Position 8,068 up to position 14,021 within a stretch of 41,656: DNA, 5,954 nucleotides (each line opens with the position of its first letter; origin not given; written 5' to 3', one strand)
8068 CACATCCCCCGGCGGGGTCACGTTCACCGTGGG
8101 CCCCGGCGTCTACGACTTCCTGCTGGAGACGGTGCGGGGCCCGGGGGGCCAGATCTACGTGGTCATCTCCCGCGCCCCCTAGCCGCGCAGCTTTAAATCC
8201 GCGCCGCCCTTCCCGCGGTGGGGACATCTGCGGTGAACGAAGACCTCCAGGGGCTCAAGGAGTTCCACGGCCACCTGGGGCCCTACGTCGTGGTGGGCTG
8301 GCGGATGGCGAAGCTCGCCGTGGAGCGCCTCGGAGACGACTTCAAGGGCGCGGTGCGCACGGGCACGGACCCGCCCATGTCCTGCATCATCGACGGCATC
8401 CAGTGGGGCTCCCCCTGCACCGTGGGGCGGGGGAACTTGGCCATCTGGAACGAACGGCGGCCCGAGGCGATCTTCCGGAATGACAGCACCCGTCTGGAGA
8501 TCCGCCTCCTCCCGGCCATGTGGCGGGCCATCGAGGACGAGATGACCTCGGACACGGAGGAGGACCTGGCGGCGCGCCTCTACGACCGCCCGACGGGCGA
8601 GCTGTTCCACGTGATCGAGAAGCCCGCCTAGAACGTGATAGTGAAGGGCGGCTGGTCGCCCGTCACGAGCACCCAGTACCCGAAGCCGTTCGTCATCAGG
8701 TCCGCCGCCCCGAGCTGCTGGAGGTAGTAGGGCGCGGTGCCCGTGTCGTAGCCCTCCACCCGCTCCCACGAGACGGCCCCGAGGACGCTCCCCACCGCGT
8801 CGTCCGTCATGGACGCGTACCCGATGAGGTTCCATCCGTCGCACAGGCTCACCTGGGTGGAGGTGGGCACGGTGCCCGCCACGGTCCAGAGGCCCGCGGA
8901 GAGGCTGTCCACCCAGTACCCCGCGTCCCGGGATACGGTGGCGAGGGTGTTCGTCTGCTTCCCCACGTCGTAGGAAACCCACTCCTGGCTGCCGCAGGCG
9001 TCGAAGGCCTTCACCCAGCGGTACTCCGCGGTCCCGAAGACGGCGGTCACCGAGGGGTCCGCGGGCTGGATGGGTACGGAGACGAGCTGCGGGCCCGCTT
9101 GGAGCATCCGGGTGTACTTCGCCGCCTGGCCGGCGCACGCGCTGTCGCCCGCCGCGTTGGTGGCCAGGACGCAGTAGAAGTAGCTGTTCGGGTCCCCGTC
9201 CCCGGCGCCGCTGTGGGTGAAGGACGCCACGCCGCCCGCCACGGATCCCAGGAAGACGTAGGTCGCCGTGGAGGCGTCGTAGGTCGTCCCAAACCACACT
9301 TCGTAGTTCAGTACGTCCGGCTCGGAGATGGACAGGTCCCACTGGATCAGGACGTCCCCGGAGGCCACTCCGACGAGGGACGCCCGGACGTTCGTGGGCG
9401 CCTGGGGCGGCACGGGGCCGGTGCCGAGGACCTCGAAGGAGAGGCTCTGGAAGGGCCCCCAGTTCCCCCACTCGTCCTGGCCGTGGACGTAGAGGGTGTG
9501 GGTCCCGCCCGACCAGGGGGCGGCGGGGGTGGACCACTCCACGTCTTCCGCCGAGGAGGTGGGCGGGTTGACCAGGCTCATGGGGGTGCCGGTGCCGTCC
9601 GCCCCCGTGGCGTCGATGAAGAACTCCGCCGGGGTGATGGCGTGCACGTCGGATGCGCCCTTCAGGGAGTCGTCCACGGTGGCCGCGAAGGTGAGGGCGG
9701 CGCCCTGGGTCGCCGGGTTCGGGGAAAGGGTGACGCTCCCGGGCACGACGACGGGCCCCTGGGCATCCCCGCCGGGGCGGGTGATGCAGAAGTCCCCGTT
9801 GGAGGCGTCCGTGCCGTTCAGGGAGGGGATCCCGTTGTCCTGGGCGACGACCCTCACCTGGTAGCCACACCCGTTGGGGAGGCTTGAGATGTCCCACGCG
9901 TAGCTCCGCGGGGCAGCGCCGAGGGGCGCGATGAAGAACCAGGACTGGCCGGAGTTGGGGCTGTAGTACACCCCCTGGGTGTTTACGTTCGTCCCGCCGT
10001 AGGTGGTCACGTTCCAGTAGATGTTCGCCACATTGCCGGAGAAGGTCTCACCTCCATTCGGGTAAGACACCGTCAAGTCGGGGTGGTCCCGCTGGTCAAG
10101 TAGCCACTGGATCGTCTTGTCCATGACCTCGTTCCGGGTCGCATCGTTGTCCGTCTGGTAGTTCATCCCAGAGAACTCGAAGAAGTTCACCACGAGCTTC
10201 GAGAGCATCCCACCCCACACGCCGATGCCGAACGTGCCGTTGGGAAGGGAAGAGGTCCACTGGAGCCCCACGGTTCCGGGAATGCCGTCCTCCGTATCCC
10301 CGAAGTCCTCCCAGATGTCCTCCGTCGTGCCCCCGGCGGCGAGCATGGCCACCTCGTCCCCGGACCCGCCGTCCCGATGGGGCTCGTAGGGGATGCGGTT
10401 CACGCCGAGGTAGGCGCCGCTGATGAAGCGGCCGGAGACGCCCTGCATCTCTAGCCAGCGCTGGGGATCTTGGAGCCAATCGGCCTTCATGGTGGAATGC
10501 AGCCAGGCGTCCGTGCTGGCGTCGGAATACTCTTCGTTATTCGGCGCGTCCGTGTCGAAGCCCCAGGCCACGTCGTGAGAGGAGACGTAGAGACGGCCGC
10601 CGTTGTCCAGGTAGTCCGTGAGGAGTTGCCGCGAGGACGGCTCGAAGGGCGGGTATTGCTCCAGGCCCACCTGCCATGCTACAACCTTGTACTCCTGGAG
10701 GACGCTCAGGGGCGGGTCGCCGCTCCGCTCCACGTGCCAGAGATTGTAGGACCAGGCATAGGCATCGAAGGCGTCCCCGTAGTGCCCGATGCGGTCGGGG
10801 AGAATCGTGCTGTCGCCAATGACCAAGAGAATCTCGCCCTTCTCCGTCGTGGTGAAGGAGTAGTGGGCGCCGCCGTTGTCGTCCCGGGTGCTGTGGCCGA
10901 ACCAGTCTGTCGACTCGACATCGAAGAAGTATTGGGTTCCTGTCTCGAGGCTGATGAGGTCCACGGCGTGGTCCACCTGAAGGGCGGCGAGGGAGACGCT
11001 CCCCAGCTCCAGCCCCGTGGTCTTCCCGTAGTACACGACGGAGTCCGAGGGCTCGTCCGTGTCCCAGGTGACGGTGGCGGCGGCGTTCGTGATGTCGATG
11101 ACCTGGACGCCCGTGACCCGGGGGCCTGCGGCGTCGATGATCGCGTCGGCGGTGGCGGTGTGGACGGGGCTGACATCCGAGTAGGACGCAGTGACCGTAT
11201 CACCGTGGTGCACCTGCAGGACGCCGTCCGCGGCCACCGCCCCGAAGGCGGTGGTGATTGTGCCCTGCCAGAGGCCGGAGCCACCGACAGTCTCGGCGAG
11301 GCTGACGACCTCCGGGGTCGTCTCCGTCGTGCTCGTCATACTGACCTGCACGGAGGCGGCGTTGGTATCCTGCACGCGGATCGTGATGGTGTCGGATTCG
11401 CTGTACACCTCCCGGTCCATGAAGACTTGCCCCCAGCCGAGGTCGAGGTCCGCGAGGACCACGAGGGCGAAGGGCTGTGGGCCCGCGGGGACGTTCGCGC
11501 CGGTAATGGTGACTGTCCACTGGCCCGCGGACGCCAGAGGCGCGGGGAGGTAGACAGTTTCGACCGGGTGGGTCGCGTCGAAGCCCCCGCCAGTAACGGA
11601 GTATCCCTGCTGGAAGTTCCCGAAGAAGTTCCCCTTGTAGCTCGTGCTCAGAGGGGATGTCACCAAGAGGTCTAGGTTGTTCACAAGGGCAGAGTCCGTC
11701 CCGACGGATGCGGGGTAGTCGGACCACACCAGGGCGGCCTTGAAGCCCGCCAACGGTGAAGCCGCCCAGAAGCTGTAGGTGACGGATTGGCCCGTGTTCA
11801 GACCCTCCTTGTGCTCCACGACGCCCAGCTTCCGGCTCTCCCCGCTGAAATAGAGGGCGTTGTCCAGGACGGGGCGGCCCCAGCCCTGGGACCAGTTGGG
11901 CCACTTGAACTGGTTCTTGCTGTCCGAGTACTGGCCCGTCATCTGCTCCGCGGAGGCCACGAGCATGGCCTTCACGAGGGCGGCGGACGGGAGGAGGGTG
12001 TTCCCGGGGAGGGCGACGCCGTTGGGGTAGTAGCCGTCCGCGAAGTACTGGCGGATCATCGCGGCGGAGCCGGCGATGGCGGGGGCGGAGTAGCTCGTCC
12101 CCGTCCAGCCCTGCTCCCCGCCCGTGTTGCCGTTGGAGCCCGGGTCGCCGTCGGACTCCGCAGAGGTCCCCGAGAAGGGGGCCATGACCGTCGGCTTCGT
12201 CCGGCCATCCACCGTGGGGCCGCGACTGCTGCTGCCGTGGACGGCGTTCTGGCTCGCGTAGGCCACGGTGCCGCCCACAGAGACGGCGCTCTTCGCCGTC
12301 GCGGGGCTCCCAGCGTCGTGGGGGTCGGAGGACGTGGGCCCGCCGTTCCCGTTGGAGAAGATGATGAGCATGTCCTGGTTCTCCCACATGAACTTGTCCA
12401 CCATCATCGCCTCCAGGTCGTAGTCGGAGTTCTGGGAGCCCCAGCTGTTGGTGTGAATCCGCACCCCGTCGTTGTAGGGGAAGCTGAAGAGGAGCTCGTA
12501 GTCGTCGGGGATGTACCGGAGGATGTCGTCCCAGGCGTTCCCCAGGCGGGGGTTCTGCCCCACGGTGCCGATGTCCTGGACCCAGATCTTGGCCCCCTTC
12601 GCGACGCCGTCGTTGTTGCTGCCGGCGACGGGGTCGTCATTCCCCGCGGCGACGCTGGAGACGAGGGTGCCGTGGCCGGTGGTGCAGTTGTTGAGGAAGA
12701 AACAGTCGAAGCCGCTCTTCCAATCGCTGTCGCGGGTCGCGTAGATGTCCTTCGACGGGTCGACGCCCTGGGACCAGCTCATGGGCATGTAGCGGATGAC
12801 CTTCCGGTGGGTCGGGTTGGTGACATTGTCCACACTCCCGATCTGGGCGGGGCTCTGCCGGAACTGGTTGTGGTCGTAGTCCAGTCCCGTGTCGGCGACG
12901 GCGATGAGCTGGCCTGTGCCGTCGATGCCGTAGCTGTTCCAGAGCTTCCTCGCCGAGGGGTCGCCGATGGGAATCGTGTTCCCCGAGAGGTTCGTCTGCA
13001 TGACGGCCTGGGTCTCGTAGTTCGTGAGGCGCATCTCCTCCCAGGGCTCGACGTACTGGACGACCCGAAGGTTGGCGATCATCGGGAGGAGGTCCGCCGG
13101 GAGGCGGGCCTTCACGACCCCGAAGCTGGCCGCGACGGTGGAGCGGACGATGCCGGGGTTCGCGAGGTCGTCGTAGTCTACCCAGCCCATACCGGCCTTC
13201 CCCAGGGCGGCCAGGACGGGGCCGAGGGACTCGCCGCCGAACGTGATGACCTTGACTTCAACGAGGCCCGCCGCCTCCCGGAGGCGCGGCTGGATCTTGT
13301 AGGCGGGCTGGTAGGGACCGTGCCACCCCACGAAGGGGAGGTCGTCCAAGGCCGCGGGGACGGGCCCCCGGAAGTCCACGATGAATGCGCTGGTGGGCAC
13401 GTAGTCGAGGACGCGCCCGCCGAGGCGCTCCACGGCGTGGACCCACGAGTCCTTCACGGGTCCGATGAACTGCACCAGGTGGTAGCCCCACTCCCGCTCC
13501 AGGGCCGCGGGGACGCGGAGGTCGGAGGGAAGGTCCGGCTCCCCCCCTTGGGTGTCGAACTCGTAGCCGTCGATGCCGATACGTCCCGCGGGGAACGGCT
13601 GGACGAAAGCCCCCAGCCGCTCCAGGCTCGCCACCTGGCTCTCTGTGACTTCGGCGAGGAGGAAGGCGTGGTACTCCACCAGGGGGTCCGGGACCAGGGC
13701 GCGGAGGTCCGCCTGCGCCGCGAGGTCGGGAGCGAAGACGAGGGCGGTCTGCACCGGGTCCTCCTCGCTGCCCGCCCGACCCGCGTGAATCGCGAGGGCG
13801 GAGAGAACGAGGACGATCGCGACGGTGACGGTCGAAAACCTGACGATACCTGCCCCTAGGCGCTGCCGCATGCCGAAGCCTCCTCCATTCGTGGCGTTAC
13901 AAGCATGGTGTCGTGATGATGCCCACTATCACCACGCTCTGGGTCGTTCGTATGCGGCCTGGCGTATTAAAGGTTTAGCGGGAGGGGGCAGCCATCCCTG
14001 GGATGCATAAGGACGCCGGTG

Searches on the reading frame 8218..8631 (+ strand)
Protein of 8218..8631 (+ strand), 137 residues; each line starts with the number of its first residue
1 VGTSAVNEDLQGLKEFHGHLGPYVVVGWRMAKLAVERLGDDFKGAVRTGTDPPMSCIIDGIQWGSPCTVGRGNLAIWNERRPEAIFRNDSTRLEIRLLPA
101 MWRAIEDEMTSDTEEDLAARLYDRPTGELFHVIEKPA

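Call 23: search_protein_families(library=pfam, proteins=[window:8218-8631:+], max_evalue=0.001)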
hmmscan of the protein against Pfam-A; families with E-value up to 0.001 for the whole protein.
window:8218-8631:+ (137 aa): 1 family
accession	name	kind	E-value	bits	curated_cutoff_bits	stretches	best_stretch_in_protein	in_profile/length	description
PF02663.19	FmdE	-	1.3e-18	67.8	22.9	1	16-114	1-103/133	FmdE, Molybdenum formylmethanofuran dehydrogenase operon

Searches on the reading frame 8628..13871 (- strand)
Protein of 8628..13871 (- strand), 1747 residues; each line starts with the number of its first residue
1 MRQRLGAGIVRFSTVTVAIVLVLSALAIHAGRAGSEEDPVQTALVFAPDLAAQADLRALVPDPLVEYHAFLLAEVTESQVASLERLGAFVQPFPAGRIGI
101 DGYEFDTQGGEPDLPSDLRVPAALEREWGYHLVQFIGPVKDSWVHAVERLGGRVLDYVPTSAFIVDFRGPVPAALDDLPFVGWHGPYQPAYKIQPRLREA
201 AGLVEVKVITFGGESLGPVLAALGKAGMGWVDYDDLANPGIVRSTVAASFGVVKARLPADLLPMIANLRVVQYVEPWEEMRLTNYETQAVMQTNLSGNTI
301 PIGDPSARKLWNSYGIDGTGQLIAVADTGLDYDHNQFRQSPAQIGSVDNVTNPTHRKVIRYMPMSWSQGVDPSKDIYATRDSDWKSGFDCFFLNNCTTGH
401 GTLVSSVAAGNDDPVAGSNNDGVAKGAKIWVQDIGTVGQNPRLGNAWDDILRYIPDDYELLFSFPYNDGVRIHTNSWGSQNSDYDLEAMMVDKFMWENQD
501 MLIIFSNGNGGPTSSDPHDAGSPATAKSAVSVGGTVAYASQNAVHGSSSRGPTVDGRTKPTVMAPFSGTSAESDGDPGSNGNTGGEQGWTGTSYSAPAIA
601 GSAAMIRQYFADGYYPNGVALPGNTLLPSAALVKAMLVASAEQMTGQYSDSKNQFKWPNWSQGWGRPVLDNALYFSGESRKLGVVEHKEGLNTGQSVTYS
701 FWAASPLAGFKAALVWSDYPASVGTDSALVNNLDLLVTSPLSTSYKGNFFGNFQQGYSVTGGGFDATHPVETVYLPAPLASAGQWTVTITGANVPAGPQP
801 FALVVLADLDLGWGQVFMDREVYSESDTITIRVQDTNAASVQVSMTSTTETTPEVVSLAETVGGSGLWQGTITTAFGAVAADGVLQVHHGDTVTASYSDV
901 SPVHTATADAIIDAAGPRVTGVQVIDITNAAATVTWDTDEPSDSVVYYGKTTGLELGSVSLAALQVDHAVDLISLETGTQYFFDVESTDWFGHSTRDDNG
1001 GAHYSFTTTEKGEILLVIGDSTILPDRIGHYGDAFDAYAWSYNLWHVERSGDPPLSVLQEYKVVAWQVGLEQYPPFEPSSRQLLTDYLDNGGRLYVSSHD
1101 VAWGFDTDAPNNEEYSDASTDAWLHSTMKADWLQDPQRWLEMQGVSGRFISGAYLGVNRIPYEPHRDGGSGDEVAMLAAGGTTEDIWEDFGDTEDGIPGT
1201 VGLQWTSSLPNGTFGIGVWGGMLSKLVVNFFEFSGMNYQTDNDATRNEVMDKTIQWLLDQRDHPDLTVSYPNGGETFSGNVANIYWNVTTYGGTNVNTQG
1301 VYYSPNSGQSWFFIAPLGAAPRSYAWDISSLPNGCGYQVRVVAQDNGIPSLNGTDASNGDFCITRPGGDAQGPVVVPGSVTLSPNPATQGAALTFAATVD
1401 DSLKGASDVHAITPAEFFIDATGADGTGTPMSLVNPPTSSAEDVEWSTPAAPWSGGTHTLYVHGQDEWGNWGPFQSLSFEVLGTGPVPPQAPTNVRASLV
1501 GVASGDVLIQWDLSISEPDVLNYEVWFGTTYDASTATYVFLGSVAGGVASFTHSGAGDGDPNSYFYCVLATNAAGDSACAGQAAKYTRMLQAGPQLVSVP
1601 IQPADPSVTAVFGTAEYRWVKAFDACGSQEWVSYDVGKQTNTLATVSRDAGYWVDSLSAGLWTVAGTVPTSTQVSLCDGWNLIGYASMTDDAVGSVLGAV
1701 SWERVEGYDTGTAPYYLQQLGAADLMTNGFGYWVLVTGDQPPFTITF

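Call 23: search_protein_families(library=pfam, proteins=[window:8628-13871:-], max_evalue=0.001)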
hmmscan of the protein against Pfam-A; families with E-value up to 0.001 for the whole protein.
window:8628-13871:- (1747 aa): 1 family
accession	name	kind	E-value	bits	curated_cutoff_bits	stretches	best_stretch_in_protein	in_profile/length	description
PF00082.27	Peptidase_S8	-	4.3e-34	118.6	21.8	1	318-665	1-288/288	Subtilase family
